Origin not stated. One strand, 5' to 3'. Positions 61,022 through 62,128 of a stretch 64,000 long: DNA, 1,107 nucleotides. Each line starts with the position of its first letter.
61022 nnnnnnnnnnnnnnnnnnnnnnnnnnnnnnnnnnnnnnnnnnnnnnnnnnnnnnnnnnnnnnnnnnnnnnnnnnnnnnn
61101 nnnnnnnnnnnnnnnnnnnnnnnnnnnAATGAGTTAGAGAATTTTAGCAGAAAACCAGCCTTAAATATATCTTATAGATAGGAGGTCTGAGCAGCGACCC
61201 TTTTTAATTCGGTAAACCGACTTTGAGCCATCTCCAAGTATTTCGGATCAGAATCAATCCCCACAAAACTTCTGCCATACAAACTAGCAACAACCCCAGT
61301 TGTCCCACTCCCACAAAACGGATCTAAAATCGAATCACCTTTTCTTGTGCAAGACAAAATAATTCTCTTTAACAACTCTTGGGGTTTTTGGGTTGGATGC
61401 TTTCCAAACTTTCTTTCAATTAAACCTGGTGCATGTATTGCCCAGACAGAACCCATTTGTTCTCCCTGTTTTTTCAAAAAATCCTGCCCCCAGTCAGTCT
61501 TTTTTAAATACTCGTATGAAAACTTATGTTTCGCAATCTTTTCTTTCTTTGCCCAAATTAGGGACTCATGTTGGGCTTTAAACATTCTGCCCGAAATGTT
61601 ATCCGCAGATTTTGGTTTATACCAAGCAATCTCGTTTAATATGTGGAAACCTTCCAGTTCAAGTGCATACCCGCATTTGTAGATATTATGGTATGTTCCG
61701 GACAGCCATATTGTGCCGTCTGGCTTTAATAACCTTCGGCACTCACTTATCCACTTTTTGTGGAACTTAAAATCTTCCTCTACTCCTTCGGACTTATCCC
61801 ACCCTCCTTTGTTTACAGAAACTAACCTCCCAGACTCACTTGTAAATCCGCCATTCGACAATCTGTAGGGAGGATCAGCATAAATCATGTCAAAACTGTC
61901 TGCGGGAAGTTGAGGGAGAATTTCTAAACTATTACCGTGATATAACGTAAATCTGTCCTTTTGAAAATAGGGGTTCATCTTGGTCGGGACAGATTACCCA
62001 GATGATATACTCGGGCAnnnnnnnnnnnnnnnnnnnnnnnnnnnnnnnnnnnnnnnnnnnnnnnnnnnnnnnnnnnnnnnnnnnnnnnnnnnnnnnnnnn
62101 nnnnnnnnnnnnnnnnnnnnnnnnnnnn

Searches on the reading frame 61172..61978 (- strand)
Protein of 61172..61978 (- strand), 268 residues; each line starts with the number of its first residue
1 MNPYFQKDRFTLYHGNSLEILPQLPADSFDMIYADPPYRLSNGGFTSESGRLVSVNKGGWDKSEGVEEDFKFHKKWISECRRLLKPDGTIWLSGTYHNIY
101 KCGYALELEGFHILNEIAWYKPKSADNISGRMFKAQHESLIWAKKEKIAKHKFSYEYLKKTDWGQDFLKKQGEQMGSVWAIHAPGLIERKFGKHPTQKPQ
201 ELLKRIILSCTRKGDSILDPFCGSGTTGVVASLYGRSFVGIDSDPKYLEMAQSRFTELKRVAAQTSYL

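Call 3: search_protein_families(library=pfam, proteins=[window:61172-61978:-], max_evalue=0.01)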
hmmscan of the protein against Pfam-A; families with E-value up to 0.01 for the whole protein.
window:61172-61978:- (268 aa): 7 families
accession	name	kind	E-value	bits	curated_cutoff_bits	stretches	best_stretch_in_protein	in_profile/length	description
PF01555.25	N6_N4_Mtase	-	1.9e-56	191.9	26.7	1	30-252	2-220/221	DNA methylase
PF01170.24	UPF0020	-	1.8e-06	28.2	22.3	1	208-239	23-54/197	RMKL-like, methyltransferase domain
PF13847.12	Methyltransf_31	-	2.3e-06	27.8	27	1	212-257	2-50/145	Methyltransferase domain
PF13649.12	Methyltransf_25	-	2.2e-05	25.5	27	0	217-258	1-44/97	Methyltransferase domain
PF08241.18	Methyltransf_11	-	2.7e-05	25.2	21.2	0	70-91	73-94/95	Methyltransferase domain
PF03602.21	Cons_hypoth95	-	2.8e-05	24.3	24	0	10-41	93-126/182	Conserved hypothetical protein 95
PF08242.18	Methyltransf_12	-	0.0064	17.6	30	0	222-263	5-48/98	Methyltransferase domain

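Call 4: search_protein_families(library=ncbifam, proteins=[window:61172-61978:-], max_evalue=0.01)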
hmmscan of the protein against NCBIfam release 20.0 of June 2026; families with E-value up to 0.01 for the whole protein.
window:61172-61978:- (268 aa): 13 families
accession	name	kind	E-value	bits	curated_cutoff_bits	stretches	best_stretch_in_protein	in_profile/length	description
NF050803.1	DnaMtaseCcrMCaul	equivalog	9.8e-66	222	830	1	11-264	5-256/350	adenine-specific DNA-methyltransferase CcrM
NF008572.0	PRK11524.1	equivalog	1.1e-32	113.4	292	1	4-259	9-260/294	adenine-specific DNA-methyltransferase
NF010253.0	PRK13699.1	subfamily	2.6e-17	63.3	244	2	193-264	143-214/226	DNA methyltransferase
NF045667.1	MTase_DVU1556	equivalog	3e-07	30.1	155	1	202-265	10-75/213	DVU_1556 family methyltransferase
TIGR01177.1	TIGR01177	hypoth_equivalog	3.1e-07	30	316.55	1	208-246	177-215/330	TIGR01177 family methyltransferase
NF043040.1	corrin_prot_MT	hypoth_equivalog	1.6e-06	27.7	180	1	201-258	29-86/216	corrinoid protein-associated methyltransferase CpaM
NF040721.1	Trm14_Arch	equivalog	0.0019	17.4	280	1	206-238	184-216/370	tRNA (guanine(6)-N2)-methyltransferase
NF008748.0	PRK11783.1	equivalog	0.0038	15.5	466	0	205-232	182-211/704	bifunctional 23S rRNA (guanine(2069)-N(7))-methyltransferase RlmK/23S rRNA (guanine(2445)-N(2))-methyltransferase RlmL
TIGR00406.1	prmA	equivalog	0.0062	16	183.15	0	209-255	155-202/288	50S ribosomal protein L11 methyltransferase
NF001790.0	PRK00517.3-3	equivalog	0.0063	15.9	269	0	209-253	118-163/262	50S ribosomal protein L11 methyltransferase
TIGR00095.1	TIGR00095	equivalog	0.0065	16.1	117.5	0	16-42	111-138/194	16S rRNA (guanine(966)-N(2))-methyltransferase RsmD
NF002463.0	PRK01683.1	equivalog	0.0093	15.6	297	0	190-264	11-84/258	trans-aconitate 2-methyltransferase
TIGR01934.1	MenG_MenH_UbiE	subfamily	0.0094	15.3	158.35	0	211-259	37-86/223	ubiquinone/menaquinone biosynthesis methyltransferase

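Call 6: search_protein_families(library=padloc, proteins=[window:61172-61978:-], max_evalue=0.01)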
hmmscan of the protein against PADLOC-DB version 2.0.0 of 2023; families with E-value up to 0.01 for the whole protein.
window:61172-61978:- (268 aa): 77 families (the best 25 are shown)
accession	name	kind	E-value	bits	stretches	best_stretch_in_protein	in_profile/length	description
PDLC03371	MTase_II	-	2.7e-90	300.4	1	3-259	4-256/260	Type II methyltransferase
PDLC03216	MTase_II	-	5.1e-71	237.6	1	11-263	13-263/364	Type II methyltransferase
PDLC03738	oMTase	-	3e-65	218.4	1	13-262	24-272/376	orphan methyltransferase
PDLC03302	MTase_II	-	9.1e-49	164.7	1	12-257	7-262/626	Type II methyltransferase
PDLC03299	MTase_II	-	3e-40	136.6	1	4-256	9-258/296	Type II methyltransferase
PDLC03387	MTase_II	-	2.8e-29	100.2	1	102-257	131-278/289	Type II methyltransferase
PDLC03353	MTase_II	-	1.4e-28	98.2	1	1-257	1-252/260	Type II methyltransferase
PDLC03339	MTase_II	-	4e-25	86.4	2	169-258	185-274/399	Type II methyltransferase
PDLC03300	MTase_II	-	6.2e-25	85.9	1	12-259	14-280/302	Type II methyltransferase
PDLC03320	MTase_II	-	4.3e-24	83.2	1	9-265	32-284/289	Type II methyltransferase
PDLC03265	MTase_II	-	5.9e-24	83.1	2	188-258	261-331/333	Type II methyltransferase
PDLC03230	MTase_II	-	4.7e-23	80.1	1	11-252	37-279/360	Type II methyltransferase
PDLC03279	MTase_II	-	8.2e-23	78.5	1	11-255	358-584/587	Type II methyltransferase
PDLC03238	MTase_II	-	2.1e-22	77.8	1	2-245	116-355/428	Type II methyltransferase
PDLC03228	MTase_II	-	2.4e-22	77.9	2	193-265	143-215/227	Type II methyltransferase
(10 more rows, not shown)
